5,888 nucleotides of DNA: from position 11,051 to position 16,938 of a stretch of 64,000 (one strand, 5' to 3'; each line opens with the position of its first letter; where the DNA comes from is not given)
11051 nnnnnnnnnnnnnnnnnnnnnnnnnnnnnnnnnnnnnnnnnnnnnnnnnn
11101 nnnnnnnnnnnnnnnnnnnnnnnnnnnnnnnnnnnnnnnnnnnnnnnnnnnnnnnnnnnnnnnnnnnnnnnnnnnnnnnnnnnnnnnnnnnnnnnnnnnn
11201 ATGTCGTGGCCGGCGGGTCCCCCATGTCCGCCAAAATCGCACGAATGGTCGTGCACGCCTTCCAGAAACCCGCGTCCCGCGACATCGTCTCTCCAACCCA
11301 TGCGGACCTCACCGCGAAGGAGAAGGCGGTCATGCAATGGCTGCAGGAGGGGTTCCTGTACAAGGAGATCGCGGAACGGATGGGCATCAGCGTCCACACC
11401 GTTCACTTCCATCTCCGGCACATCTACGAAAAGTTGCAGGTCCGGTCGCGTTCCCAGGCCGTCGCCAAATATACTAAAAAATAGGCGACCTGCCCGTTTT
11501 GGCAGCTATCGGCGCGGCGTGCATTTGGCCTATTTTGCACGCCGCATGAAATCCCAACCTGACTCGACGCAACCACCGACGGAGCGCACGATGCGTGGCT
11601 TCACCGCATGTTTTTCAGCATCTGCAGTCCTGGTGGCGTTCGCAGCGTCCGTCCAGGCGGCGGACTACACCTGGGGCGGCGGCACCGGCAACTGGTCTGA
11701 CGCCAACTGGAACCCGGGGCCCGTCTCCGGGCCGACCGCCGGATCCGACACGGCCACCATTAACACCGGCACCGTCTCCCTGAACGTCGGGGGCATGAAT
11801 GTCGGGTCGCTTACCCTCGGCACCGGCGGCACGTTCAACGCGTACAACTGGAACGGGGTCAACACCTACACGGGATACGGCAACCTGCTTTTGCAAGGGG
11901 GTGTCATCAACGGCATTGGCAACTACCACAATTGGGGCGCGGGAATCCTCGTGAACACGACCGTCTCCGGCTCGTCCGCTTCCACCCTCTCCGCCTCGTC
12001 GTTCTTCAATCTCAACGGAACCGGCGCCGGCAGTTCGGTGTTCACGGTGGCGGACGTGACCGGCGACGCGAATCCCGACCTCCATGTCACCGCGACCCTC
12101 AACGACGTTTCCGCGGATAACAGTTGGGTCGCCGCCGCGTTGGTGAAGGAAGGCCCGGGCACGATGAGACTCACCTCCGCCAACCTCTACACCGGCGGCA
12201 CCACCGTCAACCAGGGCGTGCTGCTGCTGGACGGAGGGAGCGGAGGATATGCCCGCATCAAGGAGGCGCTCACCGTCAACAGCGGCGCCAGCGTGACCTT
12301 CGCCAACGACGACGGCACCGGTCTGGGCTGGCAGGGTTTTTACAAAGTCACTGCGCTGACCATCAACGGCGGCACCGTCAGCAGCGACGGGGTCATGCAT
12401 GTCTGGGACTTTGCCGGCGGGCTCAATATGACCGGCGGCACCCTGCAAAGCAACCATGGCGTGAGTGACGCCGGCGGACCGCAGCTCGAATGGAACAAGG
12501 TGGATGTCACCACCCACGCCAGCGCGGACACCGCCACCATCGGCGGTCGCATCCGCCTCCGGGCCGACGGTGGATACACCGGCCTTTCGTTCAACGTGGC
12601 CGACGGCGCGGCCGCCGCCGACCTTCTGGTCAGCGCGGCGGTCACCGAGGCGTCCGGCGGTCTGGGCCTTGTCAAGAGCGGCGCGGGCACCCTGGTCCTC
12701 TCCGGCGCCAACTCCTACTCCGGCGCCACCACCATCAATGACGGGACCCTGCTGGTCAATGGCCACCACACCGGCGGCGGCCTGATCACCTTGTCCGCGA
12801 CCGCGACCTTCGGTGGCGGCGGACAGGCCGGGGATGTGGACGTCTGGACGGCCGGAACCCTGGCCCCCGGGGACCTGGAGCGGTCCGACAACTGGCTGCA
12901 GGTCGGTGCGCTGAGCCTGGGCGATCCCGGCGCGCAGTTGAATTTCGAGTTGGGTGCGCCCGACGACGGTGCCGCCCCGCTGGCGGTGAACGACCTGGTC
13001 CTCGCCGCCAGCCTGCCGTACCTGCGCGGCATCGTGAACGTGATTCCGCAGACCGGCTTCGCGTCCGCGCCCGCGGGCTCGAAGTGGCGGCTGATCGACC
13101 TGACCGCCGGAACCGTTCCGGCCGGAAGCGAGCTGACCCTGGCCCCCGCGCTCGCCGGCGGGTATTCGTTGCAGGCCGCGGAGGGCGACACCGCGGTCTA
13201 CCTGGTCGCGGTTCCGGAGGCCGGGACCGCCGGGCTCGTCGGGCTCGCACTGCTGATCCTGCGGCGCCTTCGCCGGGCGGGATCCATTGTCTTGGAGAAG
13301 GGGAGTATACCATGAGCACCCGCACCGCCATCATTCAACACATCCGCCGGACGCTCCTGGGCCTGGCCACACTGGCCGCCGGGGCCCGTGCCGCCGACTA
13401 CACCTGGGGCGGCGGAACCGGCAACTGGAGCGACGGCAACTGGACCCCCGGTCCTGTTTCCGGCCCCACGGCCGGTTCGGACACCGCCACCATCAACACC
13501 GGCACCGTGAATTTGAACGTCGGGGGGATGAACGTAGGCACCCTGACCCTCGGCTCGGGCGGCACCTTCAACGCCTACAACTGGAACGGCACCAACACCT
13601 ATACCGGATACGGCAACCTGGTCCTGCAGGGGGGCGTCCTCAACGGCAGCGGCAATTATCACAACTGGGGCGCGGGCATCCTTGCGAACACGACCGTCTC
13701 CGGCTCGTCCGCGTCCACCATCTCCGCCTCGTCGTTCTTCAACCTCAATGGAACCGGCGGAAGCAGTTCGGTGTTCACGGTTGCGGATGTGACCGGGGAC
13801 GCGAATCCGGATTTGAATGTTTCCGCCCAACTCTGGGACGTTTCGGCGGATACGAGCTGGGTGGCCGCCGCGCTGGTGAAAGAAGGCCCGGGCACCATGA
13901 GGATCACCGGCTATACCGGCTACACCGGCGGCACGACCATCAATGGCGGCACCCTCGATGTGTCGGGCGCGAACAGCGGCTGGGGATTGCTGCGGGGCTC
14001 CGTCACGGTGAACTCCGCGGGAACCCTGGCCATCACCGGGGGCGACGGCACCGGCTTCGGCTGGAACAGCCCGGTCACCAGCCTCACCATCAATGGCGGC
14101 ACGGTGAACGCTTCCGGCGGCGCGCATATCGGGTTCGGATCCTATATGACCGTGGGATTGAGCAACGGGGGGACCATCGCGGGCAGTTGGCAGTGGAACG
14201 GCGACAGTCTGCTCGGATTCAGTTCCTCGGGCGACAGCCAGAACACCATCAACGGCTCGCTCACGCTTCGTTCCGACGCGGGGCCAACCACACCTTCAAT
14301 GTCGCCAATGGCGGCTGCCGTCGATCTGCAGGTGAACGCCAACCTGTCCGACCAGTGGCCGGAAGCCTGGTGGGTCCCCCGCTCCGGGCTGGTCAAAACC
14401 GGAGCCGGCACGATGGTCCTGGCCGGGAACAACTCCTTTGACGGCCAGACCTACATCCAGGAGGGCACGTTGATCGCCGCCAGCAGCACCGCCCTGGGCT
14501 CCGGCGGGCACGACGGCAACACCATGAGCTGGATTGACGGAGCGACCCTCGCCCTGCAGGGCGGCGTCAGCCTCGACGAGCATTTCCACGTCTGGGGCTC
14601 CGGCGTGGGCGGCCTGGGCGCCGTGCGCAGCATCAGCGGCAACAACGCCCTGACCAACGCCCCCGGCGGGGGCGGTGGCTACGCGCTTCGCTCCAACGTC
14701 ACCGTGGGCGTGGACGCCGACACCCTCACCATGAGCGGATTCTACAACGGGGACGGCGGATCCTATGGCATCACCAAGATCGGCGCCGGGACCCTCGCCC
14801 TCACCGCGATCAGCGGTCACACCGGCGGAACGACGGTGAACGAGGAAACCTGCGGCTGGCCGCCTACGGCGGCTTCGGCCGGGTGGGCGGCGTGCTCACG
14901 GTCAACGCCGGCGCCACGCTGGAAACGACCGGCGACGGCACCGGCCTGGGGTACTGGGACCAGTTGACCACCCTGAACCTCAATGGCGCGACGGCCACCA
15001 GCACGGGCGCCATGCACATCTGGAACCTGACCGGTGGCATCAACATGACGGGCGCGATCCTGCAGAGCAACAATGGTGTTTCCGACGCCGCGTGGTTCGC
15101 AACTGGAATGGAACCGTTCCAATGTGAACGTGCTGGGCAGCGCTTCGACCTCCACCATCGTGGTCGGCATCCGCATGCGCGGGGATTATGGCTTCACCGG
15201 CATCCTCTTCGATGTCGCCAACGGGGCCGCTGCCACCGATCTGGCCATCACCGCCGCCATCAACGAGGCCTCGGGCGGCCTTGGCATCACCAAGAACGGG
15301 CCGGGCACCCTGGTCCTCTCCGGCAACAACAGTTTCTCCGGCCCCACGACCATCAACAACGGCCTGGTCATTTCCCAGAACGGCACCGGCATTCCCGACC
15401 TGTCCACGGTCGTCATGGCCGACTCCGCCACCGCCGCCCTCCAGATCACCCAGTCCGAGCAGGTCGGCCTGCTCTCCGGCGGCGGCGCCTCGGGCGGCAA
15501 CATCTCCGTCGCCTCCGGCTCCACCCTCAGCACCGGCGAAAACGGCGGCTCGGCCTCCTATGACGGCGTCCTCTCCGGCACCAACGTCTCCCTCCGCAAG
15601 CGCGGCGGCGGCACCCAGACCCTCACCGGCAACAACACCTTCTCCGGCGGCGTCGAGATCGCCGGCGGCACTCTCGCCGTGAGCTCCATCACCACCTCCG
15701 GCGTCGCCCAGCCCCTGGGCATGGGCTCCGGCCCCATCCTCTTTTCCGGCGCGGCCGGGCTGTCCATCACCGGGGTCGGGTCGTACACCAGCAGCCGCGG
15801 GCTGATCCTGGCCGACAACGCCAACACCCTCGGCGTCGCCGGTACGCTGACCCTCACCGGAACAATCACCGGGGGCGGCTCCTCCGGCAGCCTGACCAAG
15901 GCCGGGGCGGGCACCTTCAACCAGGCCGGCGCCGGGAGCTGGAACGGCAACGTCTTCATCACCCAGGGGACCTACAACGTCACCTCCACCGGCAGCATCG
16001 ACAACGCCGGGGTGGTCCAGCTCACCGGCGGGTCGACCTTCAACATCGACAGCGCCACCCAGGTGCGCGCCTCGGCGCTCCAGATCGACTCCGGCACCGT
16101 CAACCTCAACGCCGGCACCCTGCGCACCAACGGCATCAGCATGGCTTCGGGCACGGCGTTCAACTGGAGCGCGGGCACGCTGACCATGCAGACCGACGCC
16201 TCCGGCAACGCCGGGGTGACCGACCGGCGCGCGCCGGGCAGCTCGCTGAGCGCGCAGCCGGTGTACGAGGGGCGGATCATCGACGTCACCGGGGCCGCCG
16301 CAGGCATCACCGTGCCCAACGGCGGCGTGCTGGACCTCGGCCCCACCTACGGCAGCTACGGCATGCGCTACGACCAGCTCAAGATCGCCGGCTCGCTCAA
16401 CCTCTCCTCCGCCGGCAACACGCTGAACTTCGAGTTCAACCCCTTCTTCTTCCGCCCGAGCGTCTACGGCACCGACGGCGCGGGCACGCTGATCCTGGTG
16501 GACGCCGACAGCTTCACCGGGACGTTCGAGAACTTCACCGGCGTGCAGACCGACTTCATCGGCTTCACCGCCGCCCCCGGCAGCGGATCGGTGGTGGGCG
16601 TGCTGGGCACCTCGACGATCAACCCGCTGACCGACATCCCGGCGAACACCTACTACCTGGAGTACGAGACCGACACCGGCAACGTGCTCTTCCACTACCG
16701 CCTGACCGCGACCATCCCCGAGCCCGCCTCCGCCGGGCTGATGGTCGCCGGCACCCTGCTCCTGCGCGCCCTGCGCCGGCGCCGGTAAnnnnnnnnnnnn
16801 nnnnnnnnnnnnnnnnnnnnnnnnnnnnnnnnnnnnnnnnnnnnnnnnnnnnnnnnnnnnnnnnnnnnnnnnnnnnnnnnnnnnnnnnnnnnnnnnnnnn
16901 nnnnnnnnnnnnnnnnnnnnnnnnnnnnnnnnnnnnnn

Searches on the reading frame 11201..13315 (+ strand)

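Call 6: search_protein_families(library=pfam, proteins=[window:11201-13315:+], max_evalue=0.01)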
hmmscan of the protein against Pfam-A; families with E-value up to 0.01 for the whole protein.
window:11201-13315:+ (704 aa): 1 family
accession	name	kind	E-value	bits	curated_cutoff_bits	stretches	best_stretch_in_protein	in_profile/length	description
PF12951.13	PATR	-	2.2e-20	72.8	27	2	490-519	1-30/30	Passenger-associated-transport-repeat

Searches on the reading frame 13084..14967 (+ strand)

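Call 6: search_protein_families(library=pfam, proteins=[window:13084-14967:+], max_evalue=0.01)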
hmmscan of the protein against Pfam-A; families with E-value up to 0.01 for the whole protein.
window:13084-14967:+ (627 aa): 1 family
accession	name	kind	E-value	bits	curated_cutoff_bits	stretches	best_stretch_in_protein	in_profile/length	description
PF12951.13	PATR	-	1.5e-18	66.9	27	3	436-464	1-29/30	Passenger-associated-transport-repeat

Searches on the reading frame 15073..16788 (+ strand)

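Call 6: search_protein_families(library=pfam, proteins=[window:15073-16788:+], max_evalue=0.01)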
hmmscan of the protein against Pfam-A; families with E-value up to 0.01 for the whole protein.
window:15073-16788:+ (571 aa): 1 family
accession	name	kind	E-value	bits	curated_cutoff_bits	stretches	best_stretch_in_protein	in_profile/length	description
PF12951.13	PATR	-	2.2e-18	66.4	27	2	72-97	1-26/30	Passenger-associated-transport-repeat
